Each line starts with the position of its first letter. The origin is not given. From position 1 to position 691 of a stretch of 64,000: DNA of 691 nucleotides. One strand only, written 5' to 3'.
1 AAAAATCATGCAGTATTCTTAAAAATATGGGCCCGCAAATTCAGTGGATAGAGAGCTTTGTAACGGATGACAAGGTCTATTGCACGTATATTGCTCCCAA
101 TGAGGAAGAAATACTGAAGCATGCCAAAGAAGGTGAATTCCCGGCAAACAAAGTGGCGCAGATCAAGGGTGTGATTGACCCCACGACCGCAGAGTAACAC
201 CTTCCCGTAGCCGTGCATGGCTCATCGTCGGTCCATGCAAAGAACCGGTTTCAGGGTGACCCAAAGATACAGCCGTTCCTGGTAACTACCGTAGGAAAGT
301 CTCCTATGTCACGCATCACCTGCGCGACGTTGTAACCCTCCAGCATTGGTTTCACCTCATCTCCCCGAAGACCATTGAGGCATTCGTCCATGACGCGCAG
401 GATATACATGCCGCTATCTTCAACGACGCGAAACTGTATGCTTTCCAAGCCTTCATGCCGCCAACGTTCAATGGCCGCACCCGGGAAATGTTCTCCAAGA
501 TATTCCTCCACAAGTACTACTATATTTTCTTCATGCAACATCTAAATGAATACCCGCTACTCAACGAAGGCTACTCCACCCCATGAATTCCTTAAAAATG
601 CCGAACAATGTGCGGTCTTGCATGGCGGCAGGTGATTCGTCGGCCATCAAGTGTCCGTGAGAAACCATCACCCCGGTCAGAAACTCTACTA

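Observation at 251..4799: Complete copper-maturation operon around a methanethiol oxidase: MtoX, atypical SCO1, MauG-like peroxidase, TlpA, plus a 96-aa unknown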

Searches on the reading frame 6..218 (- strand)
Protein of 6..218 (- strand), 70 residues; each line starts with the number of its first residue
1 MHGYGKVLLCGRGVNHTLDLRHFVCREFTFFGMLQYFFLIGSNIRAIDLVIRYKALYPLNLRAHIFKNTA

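Call 3: search_protein_families(library=pfam, proteins=[window:6-218:-], max_evalue=0.01)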
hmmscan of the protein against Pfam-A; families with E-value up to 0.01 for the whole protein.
window:6-218:- (70 aa): 0 families

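Call 4: search_protein_families(library=ncbifam, proteins=[window:6-218:-], max_evalue=0.01)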
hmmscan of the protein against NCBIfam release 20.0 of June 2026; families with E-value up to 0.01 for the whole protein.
window:6-218:- (70 aa): 0 families

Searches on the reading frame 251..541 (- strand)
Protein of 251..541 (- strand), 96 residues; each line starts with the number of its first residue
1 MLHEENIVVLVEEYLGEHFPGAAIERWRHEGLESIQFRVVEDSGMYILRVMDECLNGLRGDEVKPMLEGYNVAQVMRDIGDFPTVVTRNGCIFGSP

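Call 3: search_protein_families(library=pfam, proteins=[window:251-541:-], max_evalue=0.01)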
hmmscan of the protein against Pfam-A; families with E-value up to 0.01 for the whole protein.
window:251-541:- (96 aa): 0 families

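Call 4: search_protein_families(library=ncbifam, proteins=[window:251-541:-], max_evalue=0.01)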
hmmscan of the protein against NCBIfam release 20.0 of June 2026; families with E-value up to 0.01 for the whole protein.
window:251-541:- (96 aa): 0 families

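Call 10: find_homologous_proteins(query=window:251-541:-, max_evalue=0.001)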
Query window:251-541:- (96 aa): 33 proteins with E <= 0.001 among 33 candidates.
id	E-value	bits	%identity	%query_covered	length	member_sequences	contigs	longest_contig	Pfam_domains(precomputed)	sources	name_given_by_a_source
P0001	8.7e-59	214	100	100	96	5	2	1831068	-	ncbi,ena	-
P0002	1.4e-46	174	84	100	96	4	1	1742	-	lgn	-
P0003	9.4e-40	153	73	100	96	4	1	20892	-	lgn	-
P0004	3.2e-36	141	67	100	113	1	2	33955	-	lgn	-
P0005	3.2e-34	135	63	100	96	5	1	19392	-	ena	-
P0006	8.4e-34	133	67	90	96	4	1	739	-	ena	-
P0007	2.3e-33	132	64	100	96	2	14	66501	-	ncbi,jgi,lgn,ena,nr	ncbi:MAG: hypothetical protein O6852_03435 [Gammaproteobacteria bacterium]|jgi:hypothetical protein|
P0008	3.6e-32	128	63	100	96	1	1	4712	-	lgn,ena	-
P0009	5.5e-32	128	59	100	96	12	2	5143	-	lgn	-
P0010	4.7e-31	125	60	100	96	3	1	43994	-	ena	-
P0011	5.4e-31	124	59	100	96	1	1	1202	-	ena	-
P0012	1.3e-29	120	58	100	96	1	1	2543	-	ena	-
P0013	1.5e-28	117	58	100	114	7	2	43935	-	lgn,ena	-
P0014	4.2e-28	115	61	88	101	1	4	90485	-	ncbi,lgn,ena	-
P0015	8.2e-28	114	62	90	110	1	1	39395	-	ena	-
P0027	3.5e-24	103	52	100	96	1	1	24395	-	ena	-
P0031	1.4e-22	97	57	88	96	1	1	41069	-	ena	-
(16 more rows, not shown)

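Call 24: find_encoding_contigs(protein=window:251-541:-, flank=10000, max_places=3)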
Protein window:251-541:- (96 aa): 1 contig read that carries it; 1 place shown.
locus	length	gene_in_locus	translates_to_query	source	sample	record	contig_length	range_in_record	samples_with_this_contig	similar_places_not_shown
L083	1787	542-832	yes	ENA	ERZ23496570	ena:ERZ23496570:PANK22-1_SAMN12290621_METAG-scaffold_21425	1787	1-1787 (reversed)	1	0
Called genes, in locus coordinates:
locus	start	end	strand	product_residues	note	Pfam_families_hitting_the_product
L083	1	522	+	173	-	?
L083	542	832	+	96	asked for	-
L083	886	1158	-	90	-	PF14026:SCO4226-like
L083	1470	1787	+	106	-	?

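Call 25: find_encoding_contigs(protein=P0027, flank=8000, max_places=3)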
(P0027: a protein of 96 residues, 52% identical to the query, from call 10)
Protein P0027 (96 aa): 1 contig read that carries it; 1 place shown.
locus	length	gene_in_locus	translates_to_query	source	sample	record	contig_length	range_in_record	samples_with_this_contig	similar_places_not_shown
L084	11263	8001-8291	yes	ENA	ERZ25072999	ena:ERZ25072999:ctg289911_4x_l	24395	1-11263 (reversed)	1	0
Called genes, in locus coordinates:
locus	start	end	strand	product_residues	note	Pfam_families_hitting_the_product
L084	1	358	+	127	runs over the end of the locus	PF01329:Pterin_4a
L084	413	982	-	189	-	PF02630:SCO1-SenC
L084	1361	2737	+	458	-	PF05694:SBP56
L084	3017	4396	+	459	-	PF05694:SBP56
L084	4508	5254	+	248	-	PF02630:SCO1-SenC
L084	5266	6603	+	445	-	PF03150:CCP_MauG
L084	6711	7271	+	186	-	PF00578:AhpC-TSA, PF08534:Redoxin, PF13905:Thioredoxin_8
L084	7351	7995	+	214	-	PF08534:Redoxin, PF00255:GSHPx (faint), PF00578:AhpC-TSA, PF00085:Thioredoxin (weak), PF13098:Thioredoxin_2, PF13905:Thioredoxin_8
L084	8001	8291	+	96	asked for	-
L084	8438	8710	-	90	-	PF14026:SCO4226-like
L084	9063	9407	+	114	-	PF01568:Molydop_binding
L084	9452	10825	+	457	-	-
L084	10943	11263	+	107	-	?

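Call 26: find_encoding_contigs(protein=P0031, flank=8000, max_places=3)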
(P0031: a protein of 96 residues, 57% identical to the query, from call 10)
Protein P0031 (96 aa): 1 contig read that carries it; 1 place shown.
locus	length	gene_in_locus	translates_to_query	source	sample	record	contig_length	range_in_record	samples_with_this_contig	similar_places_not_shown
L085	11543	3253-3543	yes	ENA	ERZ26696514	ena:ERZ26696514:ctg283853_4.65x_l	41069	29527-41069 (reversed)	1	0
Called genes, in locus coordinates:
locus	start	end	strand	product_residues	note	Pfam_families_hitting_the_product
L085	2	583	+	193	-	?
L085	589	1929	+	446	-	PF03150:CCP_MauG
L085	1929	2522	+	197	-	PF00578:AhpC-TSA, PF08534:Redoxin, PF13905:Thioredoxin_8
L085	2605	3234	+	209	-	PF08534:Redoxin, PF00255:GSHPx (weak), PF00578:AhpC-TSA, PF02630:SCO1-SenC (faint), PF00085:Thioredoxin (weak), PF13098:Thioredoxin_2 (weak), PF13905:Thioredoxin_8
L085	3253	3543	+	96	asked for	-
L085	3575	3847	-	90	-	PF14026:SCO4226-like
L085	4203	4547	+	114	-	PF01568:Molydop_binding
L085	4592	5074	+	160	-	-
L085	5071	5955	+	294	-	-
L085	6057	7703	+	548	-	PF07969:Amidohydro_3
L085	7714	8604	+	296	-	PF01913:FTR, PF02741:FTR_C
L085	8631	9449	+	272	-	PF01493:GXGXG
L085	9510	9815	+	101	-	PF12797:Fer4_2 (faint), PF12837:Fer4_6 (faint), PF13237:Fer4_10 (faint), PF14697:Fer4_21 (faint), PF12838:Fer4_7 (weak), PF13484:Fer4_16 (faint), PF00037:Fer4 (weak)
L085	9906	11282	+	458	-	PF07992:Pyr_redox_2 (weak)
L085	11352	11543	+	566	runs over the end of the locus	PF00656:Peptidase_C14, PF03781:FGE-sulfatase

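Call 37: predict_structure(alignment_id=A2)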
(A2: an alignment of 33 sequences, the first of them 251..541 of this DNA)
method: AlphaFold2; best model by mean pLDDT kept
length: 96 residues; sequences in the alignment: 33
mean_pLDDT: 86.6   pTM: 0.79
mean pLDDT of the five models: 86.6, 86.5, 85.9, 85.3, 84.1
residues with pLDDT >= 90: 49; 70-90: 40; 50-70: 7; < 50: 0
segments of 3 or more residues with pLDDT < 50: none
pLDDT, mean of each block of 10 residues (from residue 1): 80 94 87 87 90 80 90 92 88 72
secondary structure, 60 per line:
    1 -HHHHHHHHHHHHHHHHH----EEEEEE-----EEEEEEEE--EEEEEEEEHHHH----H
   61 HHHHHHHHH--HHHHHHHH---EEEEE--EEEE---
elements in order: H2-18 E23-28 E34-41 E44-51 H52-55 H60-69 H72-79 E83-87 E90-93

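Call 41: fold_search(model_id=the predicted structure, library=pdb)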
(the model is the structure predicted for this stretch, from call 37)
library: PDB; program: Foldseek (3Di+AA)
matches with E <= 10: 1008; with E <= 0.001: 0
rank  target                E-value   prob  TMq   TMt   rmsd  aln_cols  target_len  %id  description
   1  7uxa_B                1.4e-02  0.94  0.43  0.35  10.6        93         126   14  Human tRNA Splicing Endonuclease Complex bound to pre-tRNA-ARG (released 2023-02-08)
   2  6z9u_D                1.7e-02  0.93  0.43  0.32  10.7        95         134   14  Crystal structure of a TSEN15-34 heterodimer. (released 2021-06-30)
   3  7et0_A                2.1e-02  0.75  0.37  0.08  13.1       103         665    7  Crystal structure of the complex formed by Wolbachia cytoplasmic incompatibility factors CinA and CinB from wPip (released 2021-11-10)
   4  7zrz_DP1              2.2e-02  0.91  0.43  0.39  11.0        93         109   14  Structure of the human tRNA splicing endonuclease defines substrate recognition (released 2023-05-17)
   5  6z9u_B                2.8e-02  0.87  0.42  0.34  10.7        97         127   12  Crystal structure of a TSEN15-34 heterodimer. (released 2021-06-30)
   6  7esz_C                2.8e-02  0.72  0.39  0.08  13.0        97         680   10  Crystal structure of the complex formed by Wolbachia cytoplasmic incompatibility factors CinA and CinB with Mn2+ from  (released 2021-11-10)
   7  8iss_A                3.7e-02  0.82  0.41  0.34  10.8        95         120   14  Cryo-EM structure of wild-type human tRNA Splicing Endonuclease Complex bound to pre-tRNA-ARG at 3.19 A resolution (released 2023-10-18)
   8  8fg6_B                3.9e-02  0.99  0.51  0.36   4.3        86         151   17  Design of amyloidogenic peptide traps (released 2024-03-20)
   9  8hmy_D                6.5e-02  0.77  0.43  0.35  10.8        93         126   14  Cryo-EM structure of the human pre-catalytic TSEN/pre-tRNA complex (released 2023-04-19)
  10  7esz_A                6.9e-02  0.47  0.34  0.07  13.4        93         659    9  Crystal structure of the complex formed by Wolbachia cytoplasmic incompatibility factors CinA and CinB with Mn2+ from  (released 2021-11-10)
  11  7et0_C                8.9e-02  0.57  0.37  0.07  13.0        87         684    8  Crystal structure of the complex formed by Wolbachia cytoplasmic incompatibility factors CinA and CinB from wPip (released 2021-11-10)
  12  3nat_B                1.1e-01  0.69  0.36  0.27   6.4        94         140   12  Crystal Structure of Conserved Protein of Unknown Function EF_1977 from Enterococcus faecalis (released 2010-07-28)
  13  3nat_A                1.1e-01  0.47  0.33  0.22   8.2       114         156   11  Crystal Structure of Conserved Protein of Unknown Function EF_1977 from Enterococcus faecalis (released 2010-07-28)
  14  7vtn_A                1.8e-01  0.25  0.29  0.07   8.3        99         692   13  Cryo-EM structure of the Cas13bt3-crRNA-target RNA ternary complex (released 2022-09-07)
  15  7vti_A                2.3e-01  0.16  0.26  0.06   9.1       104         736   12  Crystal structure of the Cas13bt3-crRNA binary complex (released 2022-08-24)
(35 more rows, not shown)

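Call 46: search_protein_families(library=pfam, alignment_id=A2, max_evalue=5)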
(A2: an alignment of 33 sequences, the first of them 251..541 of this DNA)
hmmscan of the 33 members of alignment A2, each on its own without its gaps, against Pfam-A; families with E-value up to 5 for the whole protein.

A. member 1, window:251-541:- (96 aa): 0 families

B. families by the number of members that match (of 33 scanned): 26 families (the first 25 are shown)
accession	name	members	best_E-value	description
PF03525.20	Meiotic_rec114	4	0.013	Meiotic recombination protein Rec7 N-terminal domain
PF10523.15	BEN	4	0.051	BEN domain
PF19355.4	DUF5932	3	0.03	Family of unknown function (DUF5932)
PF14501.12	HATPase_c_5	2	0.021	GHKL domain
PF02406.22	MmoB_DmpM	2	0.071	MmoB/DmpM family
PF14172.12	DUF4309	2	0.099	Domain of unknown function (DUF4309)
PF17462.7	DUF5424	1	0.01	Family of unknown function (DUF5424)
PF24803.1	DUF7704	1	0.011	Domain of unknown function (DUF7704)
PF09405.15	Btz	1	0.016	CASC3/Barentsz eIF4AIII binding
PF11396.14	PepSY_like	1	0.021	Putative beta-lactamase-inhibitor-like, PepSY-like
PF07362.18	CcdA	1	0.031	Post-segregation antitoxin CcdA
PF15601.11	Imm70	1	0.032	Immunity protein 70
PF10075.15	CSN8_PSD8_EIF3K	1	0.054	CSN8/PSMD8/EIF3K family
PF25475.1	DUF7903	1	0.065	Domain of unknown function (DUF7903)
PF14184.11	YrvL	1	0.079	Regulatory protein YrvL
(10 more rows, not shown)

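Call 53: search_protein_representatives(alignment_id=A2)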
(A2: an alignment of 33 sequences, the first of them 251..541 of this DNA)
Query: 33 sequences, 96 profile positions. Proteins with E-value up to 0.001 (for the whole library): 96; up to 1e-10: 21; up to 1e-30: 1. The best 96 are listed.
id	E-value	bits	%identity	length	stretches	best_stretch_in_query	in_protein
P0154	2.1e-40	152.6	-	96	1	2-96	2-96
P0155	1.3e-26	108.4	-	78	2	41-96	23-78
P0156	9.2e-21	89.7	-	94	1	1-96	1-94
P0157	5.1e-20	87.3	-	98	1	6-96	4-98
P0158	2.8e-19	84.9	-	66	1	1-65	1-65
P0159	1.9e-18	82.2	-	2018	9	38-80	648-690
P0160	3.2e-16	75.1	-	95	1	4-96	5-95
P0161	3.4e-16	75.0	-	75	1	2-55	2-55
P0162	3.7e-16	74.9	-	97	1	8-96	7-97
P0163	6.7e-16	74.1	-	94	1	7-96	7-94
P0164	7.0e-15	70.8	-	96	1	2-93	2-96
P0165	1.0e-12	63.9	-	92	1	7-94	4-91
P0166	6.3e-12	61.3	-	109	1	8-93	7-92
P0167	7.3e-12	61.1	-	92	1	5-93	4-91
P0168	1.0e-11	60.7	-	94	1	6-93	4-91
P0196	2.6e-06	43.3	-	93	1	5-92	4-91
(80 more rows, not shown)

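Call 56: find_homologous_proteins(query=A3, max_evalue=0.001)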
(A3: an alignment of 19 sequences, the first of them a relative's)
Query A3 (19 sequences) (92 aa, profile of the alignment): 17 proteins with E <= 0.001 among 402 candidates.
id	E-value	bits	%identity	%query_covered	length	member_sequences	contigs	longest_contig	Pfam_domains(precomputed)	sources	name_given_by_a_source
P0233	2.8e-23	100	-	-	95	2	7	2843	-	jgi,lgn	-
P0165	3.2e-23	100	100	100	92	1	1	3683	-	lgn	-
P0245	3.6e-23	100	41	18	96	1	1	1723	-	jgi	-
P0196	1.1e-22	98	29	98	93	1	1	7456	-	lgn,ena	-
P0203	1.7e-22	97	30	87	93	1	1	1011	-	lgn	-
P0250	8.8e-22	95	24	96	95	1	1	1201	-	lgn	-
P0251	2.9e-21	93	34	93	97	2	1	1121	-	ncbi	-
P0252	3.5e-21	93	30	96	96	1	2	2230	-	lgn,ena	-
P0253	8.6e-21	92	27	82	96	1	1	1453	-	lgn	-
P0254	8.7e-21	92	-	-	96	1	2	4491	-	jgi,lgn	-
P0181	1.1e-20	92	29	95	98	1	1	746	-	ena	-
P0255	1.1e-20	92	32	98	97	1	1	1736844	-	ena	-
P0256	1.3e-19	88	33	80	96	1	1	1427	-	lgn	-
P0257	1.6e-18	85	28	98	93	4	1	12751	-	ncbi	-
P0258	1.7e-18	85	24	96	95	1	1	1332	-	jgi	jgi:hypothetical protein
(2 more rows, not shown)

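Call 57: find_encoding_contigs(protein=P0255, flank=6000, max_places=2)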
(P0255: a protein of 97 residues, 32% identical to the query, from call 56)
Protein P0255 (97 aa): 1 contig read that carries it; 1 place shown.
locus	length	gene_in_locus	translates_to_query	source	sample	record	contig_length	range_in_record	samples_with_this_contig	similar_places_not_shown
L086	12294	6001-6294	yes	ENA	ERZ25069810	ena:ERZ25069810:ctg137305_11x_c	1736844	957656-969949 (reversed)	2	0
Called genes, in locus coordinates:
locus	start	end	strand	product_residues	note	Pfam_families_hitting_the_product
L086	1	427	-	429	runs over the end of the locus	PF01595:CNNM, PF00571:CBS (weak), PF03471:CorC_HlyC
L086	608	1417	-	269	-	PF01578:Cytochrom_C_asm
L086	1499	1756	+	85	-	PF00886:Ribosomal_S16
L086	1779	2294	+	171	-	PF01782:RimM, PF05239:PRC (weak), PF24986:PRC_RimM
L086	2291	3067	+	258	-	PF01746:tRNA_m1G_MT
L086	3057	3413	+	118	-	PF01245:Ribosomal_L19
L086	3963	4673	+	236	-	PF02630:SCO1-SenC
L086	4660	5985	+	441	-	PF03150:CCP_MauG, PF21419:RoxA-like_Cyt-c (faint)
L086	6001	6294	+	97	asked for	-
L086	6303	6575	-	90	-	PF14026:SCO4226-like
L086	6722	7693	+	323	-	PF00288:GHMP_kinases_N, PF08544:GHMP_kinases_C (weak)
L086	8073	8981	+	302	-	PF09176:Mpt_N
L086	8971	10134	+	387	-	PF02655:ATP-grasp_3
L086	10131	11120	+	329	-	PF02289:MCH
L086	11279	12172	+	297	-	PF14397:ATPgrasp_ST, PF02655:ATP-grasp_3, PF08443:RimK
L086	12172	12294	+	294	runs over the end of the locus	PF01874:CitG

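Call 58: find_encoding_contigs(protein=P0257, flank=6000, max_places=2)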
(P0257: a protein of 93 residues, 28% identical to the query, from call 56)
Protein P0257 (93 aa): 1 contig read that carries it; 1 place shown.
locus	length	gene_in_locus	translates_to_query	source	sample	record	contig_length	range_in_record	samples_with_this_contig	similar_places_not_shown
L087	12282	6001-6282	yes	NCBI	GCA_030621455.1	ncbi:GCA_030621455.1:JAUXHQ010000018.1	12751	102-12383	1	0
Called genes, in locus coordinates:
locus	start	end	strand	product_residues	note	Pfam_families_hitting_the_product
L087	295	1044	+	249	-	PF00106:adh_short, PF08659:KR (faint), PF13561:adh_short_C2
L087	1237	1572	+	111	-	PF00190:Cupin_1 (weak), PF06339:Ectoine_synth (weak), PF07883:Cupin_2, PF02311:AraC_binding (weak)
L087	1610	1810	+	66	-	-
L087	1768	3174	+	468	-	PF03972:MmgE_PrpD_N, PF19305:MmgE_PrpD_C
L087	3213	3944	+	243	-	PF01061:ABC2_membrane, PF12698:ABC2_membrane_3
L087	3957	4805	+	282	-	PF00005:ABC_tran, PF13304:AAA_21 (weak), PF27102:NodI_C (faint)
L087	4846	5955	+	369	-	PF27529:AMPT (faint), PF05343:Peptidase_M42, PF01546:Peptidase_M20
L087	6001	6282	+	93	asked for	-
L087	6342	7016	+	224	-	PF08901:DUF1847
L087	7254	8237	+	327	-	PF01497:Peripla_BP_2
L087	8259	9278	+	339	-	PF01032:FecCD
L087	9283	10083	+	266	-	PF00005:ABC_tran, PF02463:SMC_N (faint), PF13304:AAA_21 (faint)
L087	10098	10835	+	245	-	-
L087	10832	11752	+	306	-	PF04055:Radical_SAM, PF16199:Radical_SAM_C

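Call 59: find_encoding_contigs(protein=P0196, flank=6000, max_places=2)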
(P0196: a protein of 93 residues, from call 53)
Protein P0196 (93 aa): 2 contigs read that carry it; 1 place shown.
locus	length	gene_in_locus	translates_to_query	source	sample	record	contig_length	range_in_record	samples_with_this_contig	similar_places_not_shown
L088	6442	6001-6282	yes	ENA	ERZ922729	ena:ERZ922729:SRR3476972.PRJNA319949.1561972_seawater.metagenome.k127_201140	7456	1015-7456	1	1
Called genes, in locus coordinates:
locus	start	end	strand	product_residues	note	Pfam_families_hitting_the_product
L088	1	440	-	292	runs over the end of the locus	PF00378:ECH_1, PF16113:ECH_2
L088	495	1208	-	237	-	PF00440:TetR_N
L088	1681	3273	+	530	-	PF21783:YNCE (weak), PF23381:Beta-prop_IFT122_1st, PF24684:Vgb_lyase (weak), PF25174:Beta-prop_THOC3, PF10282:Lactonase, PF21783:YNCE (weak), PF24684:Vgb_lyase, PF00041:fn3, +3 more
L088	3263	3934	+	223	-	PF00303:Thymidylat_synt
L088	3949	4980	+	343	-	PF21016:RlmN_N, PF04055:Radical_SAM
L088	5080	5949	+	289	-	PF02737:3HCDH_N, PF00725:3HCDH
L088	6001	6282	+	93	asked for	-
